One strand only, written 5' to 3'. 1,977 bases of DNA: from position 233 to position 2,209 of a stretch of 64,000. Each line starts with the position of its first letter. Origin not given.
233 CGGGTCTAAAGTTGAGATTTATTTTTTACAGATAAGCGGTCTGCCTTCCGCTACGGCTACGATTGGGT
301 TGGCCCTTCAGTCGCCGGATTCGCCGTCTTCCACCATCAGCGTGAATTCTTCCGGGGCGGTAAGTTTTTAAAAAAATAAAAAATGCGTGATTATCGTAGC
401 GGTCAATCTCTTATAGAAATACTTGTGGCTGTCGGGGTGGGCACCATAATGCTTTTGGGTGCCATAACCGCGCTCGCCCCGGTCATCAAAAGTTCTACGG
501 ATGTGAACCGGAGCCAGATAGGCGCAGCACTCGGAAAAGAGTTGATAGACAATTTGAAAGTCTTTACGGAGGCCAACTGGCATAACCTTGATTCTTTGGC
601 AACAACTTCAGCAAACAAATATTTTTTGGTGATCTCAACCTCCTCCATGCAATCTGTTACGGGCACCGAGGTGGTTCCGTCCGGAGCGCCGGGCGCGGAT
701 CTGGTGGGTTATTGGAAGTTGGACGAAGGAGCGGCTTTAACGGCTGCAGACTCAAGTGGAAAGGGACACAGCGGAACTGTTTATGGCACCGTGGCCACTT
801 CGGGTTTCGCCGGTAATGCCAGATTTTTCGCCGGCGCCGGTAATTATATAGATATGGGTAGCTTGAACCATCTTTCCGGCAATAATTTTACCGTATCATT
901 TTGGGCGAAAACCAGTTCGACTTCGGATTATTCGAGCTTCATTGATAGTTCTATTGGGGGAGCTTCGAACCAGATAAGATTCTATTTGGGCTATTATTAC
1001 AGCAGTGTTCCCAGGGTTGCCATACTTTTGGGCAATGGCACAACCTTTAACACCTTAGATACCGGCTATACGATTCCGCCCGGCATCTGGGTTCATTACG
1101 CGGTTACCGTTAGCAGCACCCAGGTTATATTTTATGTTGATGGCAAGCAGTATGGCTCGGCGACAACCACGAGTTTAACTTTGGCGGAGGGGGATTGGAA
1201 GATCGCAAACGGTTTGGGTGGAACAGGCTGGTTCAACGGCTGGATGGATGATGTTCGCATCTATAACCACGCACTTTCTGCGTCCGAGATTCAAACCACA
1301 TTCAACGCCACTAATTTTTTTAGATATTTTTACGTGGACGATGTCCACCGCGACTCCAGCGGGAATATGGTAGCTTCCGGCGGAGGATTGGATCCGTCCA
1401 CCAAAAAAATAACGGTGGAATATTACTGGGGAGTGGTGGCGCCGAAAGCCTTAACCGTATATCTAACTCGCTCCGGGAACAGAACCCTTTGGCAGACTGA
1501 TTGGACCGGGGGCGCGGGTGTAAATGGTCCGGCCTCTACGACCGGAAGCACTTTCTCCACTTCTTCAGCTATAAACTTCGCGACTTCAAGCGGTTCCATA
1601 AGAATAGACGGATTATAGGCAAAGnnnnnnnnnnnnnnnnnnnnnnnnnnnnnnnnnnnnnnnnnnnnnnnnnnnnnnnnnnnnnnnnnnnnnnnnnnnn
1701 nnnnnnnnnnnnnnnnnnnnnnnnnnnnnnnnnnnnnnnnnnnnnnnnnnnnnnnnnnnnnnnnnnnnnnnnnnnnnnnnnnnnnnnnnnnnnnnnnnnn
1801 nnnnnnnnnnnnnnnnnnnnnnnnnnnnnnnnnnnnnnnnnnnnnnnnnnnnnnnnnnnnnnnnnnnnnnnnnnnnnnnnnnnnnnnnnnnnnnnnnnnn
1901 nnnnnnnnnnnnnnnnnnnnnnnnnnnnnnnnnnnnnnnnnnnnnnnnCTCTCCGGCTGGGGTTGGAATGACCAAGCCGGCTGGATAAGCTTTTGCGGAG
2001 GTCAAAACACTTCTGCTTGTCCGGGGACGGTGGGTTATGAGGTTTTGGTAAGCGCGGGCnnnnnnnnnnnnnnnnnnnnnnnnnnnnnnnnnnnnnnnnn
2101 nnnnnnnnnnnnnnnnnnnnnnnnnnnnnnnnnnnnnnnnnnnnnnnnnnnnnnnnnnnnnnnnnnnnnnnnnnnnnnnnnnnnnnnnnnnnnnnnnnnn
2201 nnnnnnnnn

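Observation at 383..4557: Type IV pilus-like module: LamG-domain prepilin, Trp-rich repeat protein, pilin-like protein and PilM-PilN fusion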

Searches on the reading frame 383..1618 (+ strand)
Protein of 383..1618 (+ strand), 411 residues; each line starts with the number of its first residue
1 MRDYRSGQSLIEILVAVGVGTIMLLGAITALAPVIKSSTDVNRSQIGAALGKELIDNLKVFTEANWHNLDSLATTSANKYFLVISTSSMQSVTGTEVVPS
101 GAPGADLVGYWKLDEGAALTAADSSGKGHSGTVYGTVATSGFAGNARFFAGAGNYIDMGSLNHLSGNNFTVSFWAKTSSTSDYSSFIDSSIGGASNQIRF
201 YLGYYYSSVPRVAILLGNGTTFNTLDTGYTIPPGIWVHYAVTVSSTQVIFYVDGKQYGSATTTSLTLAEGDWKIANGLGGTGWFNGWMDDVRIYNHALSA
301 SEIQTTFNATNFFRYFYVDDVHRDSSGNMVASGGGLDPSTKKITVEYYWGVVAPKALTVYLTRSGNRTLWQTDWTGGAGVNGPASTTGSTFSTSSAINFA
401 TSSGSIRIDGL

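Call 3: search_protein_families(library=pfam, proteins=[window:383-1618:+], max_evalue=1)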
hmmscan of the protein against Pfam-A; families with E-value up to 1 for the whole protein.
window:383-1618:+ (411 aa): 3 families
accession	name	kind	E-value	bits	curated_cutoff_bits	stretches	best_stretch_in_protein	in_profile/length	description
PF13385.13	Laminin_G_3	-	1.1e-28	100.8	27.6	1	151-304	2-151/151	Concanavalin A-like lectin/glucanases superfamily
PF07963.17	N_methyl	-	0.00044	20.1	21.2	1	4-28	3-27/27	Prokaryotic N-terminal methylation motif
PF07953.20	Toxin_R_bind_N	-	0.0041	17.3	23.8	1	121-183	4-70/191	Clostridium neurotoxin, N-terminal receptor binding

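Call 4: search_protein_families(library=ncbifam, proteins=[window:383-1618:+], max_evalue=1)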
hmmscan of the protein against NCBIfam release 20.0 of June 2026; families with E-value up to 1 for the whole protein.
window:383-1618:+ (411 aa): 3 families
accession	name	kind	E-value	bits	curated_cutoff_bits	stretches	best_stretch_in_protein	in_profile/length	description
NF052521.1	TafC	equivalog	2.9e-09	36.5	410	1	166-309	215-362/373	TafC family fimbrial protein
TIGR02523.1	type_IV_pilV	equivalog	4.7e-06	27.1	52.2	1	6-85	2-76/139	type IV pilus modification protein PilV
NF007848.0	PRK10557.1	equivalog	0.016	14.5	120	1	5-45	10-49/192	prepilin peptidase-dependent protein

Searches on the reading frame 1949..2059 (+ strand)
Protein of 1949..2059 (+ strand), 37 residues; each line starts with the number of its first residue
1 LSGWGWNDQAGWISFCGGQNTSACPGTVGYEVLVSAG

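Call 45: search_protein_representatives(alignment_id=A3)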
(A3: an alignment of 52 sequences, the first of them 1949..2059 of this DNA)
Query: 52 sequences, 37 profile positions. Proteins with E-value up to 0.001 (for the whole library): 5004; up to 1e-10: 1940; up to 1e-30: 63. The best 150 are listed.
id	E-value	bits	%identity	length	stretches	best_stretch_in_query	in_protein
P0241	2.0e-73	258.0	-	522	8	1-36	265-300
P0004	1.6e-66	236.0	-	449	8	2-36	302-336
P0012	1.0e-56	204.6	-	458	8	1-33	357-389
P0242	1.2e-53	194.7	-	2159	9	1-33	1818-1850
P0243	3.1e-50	183.8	-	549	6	2-34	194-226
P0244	1.2e-48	178.7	-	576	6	1-34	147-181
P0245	2.7e-48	177.6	-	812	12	1-16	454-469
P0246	1.1e-41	156.5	-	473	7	1-34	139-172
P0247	2.9e-41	155.1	-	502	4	1-35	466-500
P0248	1.7e-39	149.5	-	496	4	1-35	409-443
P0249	4.3e-39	148.2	-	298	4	1-35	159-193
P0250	6.4e-39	147.6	-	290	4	1-35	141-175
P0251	1.4e-38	146.5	-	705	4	1-36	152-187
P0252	9.9e-38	143.8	-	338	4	2-34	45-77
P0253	2.1e-37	142.8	-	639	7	1-31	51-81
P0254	3.6e-37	142.0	-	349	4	1-35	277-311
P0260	4.3e-35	135.4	-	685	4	1-36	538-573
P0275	2.7e-33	129.6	-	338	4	1-35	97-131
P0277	4.0e-33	129.1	-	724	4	1-35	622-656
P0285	3.5e-32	126.1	-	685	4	3-35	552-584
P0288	6.2e-32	125.3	-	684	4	1-35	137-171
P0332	1.8e-28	114.2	-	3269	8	1-35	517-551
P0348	7.1e-28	112.3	-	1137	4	2-32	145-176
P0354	8.6e-28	112.0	-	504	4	3-35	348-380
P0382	5.8e-27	109.4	-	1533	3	1-36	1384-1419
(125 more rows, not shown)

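Call 52: search_protein_families(library=pfam, proteins=[P0260, P0285, P0277, P0354, P0254, P0382, P0251, P0288, P0348, P0247], max_evalue=0.01)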
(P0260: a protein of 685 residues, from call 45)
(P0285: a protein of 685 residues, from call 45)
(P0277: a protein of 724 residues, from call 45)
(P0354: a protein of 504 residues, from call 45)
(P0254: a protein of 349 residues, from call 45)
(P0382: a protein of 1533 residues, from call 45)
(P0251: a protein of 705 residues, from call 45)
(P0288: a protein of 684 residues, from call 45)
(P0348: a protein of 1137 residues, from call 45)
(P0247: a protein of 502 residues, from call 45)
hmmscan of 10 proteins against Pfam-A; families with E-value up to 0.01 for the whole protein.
P0260 (685 aa): 1 family
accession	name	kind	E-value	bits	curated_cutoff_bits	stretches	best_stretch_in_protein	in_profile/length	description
PF13385.13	Laminin_G_3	-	7.1e-31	107.8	27.6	1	159-299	10-150/151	Concanavalin A-like lectin/glucanases superfamily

P0285 (685 aa): 1 family
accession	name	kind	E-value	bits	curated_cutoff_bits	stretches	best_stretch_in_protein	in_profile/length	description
PF13385.13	Laminin_G_3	-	2.8e-25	89.7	27.6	1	167-319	1-150/151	Concanavalin A-like lectin/glucanases superfamily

P0277 (724 aa): 3 families
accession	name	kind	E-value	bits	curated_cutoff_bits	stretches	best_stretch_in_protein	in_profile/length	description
PF13385.13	Laminin_G_3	-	3.3e-33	115.4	27.6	1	166-320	1-151/151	Concanavalin A-like lectin/glucanases superfamily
PF02973.23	Sialidase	-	0.0001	22.3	26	1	259-323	115-185/189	Sialidase, N-terminal domain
PF07963.17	N_methyl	-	0.0012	18.8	21.2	1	13-37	2-26/27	Prokaryotic N-terminal methylation motif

P0354 (504 aa): 0 families

P0254 (349 aa): 1 family
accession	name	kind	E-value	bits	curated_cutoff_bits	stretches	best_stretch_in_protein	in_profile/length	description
PF07963.17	N_methyl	-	8.3e-06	25.6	21.2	1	2-25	4-27/27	Prokaryotic N-terminal methylation motif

P0382 (1533 aa): 3 families
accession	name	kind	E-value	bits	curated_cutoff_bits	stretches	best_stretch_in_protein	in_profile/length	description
PF13385.13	Laminin_G_3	-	1.6e-39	135.9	27.6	3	1141-1304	1-151/151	Concanavalin A-like lectin/glucanases superfamily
PF10102.14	DUF2341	-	4.1e-17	62.8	23.4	3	671-735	2-64/84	Domain of unknown function (DUF2341)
PF02210.31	Laminin_G_2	-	7.6e-10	39.8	22.9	1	1214-1265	37-87/126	Laminin G domain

P0251 (705 aa): 5 families
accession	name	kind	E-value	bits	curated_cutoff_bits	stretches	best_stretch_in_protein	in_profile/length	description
PF00041.27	fn3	-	4.4e-08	33.7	25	1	290-368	2-79/84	Fibronectin type III domain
PF18911.6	PKD_4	-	6.1e-05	23.4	27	1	430-519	1-77/85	PKD domain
PF25788.1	Ig_Rha78A_N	-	0.0011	19.6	27.4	0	323-369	47-96/105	Rha78A-like, N-terminal immunoglobulin domain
PF07495.19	Y_Y_Y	-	0.0011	19.3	26.6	0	349-364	39-54/65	Y_Y_Y domain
PF00801.26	PKD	-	0.0028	18.1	23.5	0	451-516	19-71/80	PKD domain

P0288 (684 aa): 1 family
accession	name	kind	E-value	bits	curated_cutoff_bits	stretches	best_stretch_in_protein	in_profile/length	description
PF13620.12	CarboxypepD_reg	-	2.4e-07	31.4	32.3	1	558-638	13-81/82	Carboxypeptidase regulatory-like domain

P0348 (1137 aa): 4 families
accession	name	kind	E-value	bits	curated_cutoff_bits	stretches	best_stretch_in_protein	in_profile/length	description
PF18911.6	PKD_4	-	1.6e-19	70.2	27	1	549-612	14-79/85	PKD domain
PF00801.26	PKD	-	4.5e-11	43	23.5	1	552-608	14-71/80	PKD domain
PF10633.15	NPCBM_assoc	-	3.2e-06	27.7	24.4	1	825-897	3-75/78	NPCBM-associated, NEW3 domain of alpha-galactosidase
PF22352.2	K319L-like_PKD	-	0.00022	21.6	27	0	561-618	21-84/84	K319L-like, PKD domain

P0247 (502 aa): 2 families
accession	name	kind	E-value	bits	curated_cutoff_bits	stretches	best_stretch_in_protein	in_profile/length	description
PF07963.17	N_methyl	-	0.00043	20.2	21.2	1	4-27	1-24/27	Prokaryotic N-terminal methylation motif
PF02422.21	Keratin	-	0.0065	16.6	25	0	240-285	25-67/80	Keratin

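Call 60: list_cluster_members(proteins=[P0260, P0285, P0354, P0247, P0242, P0251, P0275, P0288, P0332, P0348])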
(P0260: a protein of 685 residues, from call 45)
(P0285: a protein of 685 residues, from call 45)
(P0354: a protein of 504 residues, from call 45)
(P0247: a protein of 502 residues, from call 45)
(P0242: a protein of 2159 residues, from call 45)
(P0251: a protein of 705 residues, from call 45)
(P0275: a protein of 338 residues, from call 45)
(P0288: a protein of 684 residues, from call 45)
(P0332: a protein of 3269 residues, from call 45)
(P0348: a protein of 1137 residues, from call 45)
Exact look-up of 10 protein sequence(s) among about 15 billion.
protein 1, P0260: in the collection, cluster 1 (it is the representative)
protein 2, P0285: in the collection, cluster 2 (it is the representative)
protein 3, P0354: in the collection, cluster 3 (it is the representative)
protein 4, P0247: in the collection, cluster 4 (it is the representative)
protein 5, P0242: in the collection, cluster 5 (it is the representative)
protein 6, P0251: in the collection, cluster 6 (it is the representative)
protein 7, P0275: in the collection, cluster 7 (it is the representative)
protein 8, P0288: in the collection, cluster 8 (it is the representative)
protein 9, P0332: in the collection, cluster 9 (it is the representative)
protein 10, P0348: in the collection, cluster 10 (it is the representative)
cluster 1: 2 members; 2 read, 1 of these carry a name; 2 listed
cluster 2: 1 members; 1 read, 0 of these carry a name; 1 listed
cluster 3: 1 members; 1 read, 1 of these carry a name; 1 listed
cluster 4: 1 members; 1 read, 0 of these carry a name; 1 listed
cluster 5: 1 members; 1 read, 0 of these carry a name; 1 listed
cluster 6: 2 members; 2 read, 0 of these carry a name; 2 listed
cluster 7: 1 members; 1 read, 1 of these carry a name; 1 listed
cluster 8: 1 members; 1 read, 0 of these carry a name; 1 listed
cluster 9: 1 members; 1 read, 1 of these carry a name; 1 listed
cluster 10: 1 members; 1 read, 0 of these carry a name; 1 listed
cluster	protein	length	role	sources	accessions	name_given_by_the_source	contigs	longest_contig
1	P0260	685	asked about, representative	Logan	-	-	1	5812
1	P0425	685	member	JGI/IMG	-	hypothetical protein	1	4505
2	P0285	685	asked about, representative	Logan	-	-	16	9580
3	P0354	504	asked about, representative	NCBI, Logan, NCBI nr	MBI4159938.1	hypothetical protein HY504_02130 [Candidatus Wolfebacteria bacterium] | hypothetical protein [Candidatus Wolfebacteria bacterium]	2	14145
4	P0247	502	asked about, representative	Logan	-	-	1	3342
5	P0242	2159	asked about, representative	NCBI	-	-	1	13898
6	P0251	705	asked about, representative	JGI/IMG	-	-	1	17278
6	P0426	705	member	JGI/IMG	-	-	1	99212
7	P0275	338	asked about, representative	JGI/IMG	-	hypothetical protein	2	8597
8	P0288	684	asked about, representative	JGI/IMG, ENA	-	-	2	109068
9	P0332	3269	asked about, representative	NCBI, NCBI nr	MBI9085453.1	MAG: DUF1566 domain-containing protein [Desulfobacterales bacterium] | DUF1566 domain-containing protein [Desulfobacterales bacterium]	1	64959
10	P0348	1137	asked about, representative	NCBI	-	-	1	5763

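Call 61: find_encoding_contigs(protein=P0354, flank=7000, max_places=1)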
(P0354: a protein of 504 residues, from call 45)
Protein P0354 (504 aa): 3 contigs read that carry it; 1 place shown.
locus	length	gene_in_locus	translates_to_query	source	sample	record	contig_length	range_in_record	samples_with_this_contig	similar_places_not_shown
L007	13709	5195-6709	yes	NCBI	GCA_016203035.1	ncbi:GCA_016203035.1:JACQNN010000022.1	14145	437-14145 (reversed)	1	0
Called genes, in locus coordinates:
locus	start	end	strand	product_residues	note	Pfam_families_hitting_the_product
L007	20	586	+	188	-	PF07963:N_methyl (weak)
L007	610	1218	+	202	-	-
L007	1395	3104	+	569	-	PF05157:MshEN, PF00437:T2SSE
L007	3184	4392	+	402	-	PF00482:T2SSF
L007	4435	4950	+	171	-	-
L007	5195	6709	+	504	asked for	-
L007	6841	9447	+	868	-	PF00133:tRNA-synt_1, PF09334:tRNA-synt_1g, PF13603:tRNA-synt_1_2, PF00133:tRNA-synt_1, PF08264:Anticodon_1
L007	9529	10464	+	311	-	-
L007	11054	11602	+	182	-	PF13238:AAA_18, PF13671:AAA_33 (weak), PF13207:AAA_17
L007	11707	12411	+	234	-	PF01255:Prenyltransf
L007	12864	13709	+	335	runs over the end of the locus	PF00665:rve, PF13683:rve_3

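Call 62: find_encoding_contigs(protein=P0285, flank=7000, max_places=1)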
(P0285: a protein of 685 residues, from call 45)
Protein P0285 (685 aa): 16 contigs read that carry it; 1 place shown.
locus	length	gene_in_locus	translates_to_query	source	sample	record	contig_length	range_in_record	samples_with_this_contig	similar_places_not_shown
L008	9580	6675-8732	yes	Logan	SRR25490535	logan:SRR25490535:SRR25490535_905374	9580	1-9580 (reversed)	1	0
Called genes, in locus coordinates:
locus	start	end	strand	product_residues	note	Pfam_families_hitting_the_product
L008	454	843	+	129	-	PF00072:Response_reg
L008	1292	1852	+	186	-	PF07963:N_methyl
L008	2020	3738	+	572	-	PF05157:MshEN, PF00437:T2SSE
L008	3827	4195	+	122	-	PF05635:23S_rRNA_IVP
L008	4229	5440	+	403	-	PF00482:T2SSF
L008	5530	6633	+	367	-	PF07963:N_methyl (faint), PF13385:Laminin_G_3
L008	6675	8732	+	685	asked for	PF13385:Laminin_G_3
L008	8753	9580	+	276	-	?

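Call 75: find_encoding_contigs(protein=P0288, flank=6000, max_places=1)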
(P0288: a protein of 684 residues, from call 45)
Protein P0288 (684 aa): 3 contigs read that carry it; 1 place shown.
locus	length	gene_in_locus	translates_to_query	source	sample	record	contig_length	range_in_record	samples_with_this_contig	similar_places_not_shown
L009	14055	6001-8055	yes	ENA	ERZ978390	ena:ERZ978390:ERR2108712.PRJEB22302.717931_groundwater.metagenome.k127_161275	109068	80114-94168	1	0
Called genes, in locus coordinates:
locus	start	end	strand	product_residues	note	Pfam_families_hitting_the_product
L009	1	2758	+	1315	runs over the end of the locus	PF13884:Peptidase_S74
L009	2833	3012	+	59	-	-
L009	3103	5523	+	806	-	PF12895:ANAPC3 (faint), PF13371:TPR_9 (faint), PF21033:RMD1-3 (faint), PF24575:TPR_Slam (faint), PF00515:TPR_1 (faint), PF14559:TPR_19, PF13432:TPR_16, PF14559:TPR_19, +6 more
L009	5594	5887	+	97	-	-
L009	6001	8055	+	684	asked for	PF13620:CarboxypepD_reg (weak)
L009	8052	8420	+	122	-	-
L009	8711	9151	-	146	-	-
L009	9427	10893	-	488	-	PF01743:PolyA_pol, PF12627:PolyA_pol_RNAbd, PF01966:HD, PF13735:tRNA_NucTran2_2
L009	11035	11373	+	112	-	-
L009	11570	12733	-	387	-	PF01409:tRNA-synt_2d, PF03147:FDX-ACB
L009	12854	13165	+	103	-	-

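Call 76: find_encoding_contigs(protein=P0251, flank=6000, max_places=1)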
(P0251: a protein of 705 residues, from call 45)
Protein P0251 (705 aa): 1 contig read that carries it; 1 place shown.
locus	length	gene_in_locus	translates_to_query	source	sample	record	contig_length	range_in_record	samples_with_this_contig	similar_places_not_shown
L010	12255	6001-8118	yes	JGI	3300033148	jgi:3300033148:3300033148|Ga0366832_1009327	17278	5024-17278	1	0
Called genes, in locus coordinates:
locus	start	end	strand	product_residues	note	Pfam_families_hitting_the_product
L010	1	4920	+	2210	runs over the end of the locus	PF17803:Cadherin_4 (faint), PF17963:Big_9 (faint), PF13385:Laminin_G_3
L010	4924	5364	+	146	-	-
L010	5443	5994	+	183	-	-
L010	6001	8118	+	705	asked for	PF00041:fn3 (faint)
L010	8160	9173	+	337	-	-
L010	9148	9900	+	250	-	-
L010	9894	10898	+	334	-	PF25833:Fn3_SaeA_3rd (faint)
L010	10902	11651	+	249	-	-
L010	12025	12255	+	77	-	?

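Call 77: find_encoding_contigs(protein=P0275, flank=6000, max_places=1)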
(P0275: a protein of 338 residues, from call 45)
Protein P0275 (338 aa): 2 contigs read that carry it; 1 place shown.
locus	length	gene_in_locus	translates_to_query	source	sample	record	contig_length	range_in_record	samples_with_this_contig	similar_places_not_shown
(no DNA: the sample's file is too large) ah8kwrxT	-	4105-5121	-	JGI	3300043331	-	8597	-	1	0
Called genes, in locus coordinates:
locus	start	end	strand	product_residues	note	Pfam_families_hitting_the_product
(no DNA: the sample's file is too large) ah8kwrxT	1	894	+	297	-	?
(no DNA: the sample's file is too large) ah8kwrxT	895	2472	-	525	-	PF03704:BTAD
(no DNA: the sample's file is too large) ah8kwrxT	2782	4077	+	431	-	PF13229:Beta_helix (weak), PF05048:NosD (weak), PF13229:Beta_helix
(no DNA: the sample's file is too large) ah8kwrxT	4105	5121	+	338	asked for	-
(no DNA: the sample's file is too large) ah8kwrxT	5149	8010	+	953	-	PF05048:NosD, PF13229:Beta_helix (weak), PF05048:NosD (weak)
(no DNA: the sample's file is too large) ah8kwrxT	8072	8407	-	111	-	-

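Call 79: search_protein_families(library=pfam, proteins=[L010:8160-9173:+, L010:9148-9900:+, L010:9894-10898:+, L010:4924-5364:+, L010:5443-5994:+, L009:5594-5887:+, L009:8052-8420:+], max_evalue=0.1)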
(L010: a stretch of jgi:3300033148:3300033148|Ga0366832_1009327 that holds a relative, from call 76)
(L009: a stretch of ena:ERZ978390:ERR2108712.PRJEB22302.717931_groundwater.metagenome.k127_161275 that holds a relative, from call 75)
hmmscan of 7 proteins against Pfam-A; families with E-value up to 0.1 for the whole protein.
L010:8160-9173:+ (337 aa): 0 families

L010:9148-9900:+ (250 aa): 0 families

L010:9894-10898:+ (334 aa): 2 families
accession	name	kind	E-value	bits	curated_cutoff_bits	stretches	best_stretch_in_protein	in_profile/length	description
PF16323.11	DUF4959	-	0.0027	18.5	32.9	1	232-277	15-60/106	Domain of unknown function (DUF4959)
PF06350.17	HSL_N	-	0.034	13.6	25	1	104-168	227-291/306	Hormone-sensitive lipase (HSL) N-terminus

L010:4924-5364:+ (146 aa): 0 families

L010:5443-5994:+ (183 aa): 1 family
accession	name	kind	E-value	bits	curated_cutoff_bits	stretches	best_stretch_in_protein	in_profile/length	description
PF07588.17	DUF1554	-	0.00033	20.9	27.5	1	88-112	2-26/136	Protein of unknown function (DUF1554)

L009:5594-5887:+ (97 aa): 0 families

L009:8052-8420:+ (122 aa): 1 family
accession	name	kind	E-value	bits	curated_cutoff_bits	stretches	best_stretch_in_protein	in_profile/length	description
PF22946.1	SPEF2_D5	-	0.041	14.2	27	1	42-107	15-80/134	CPC1/SPEF2 domain D5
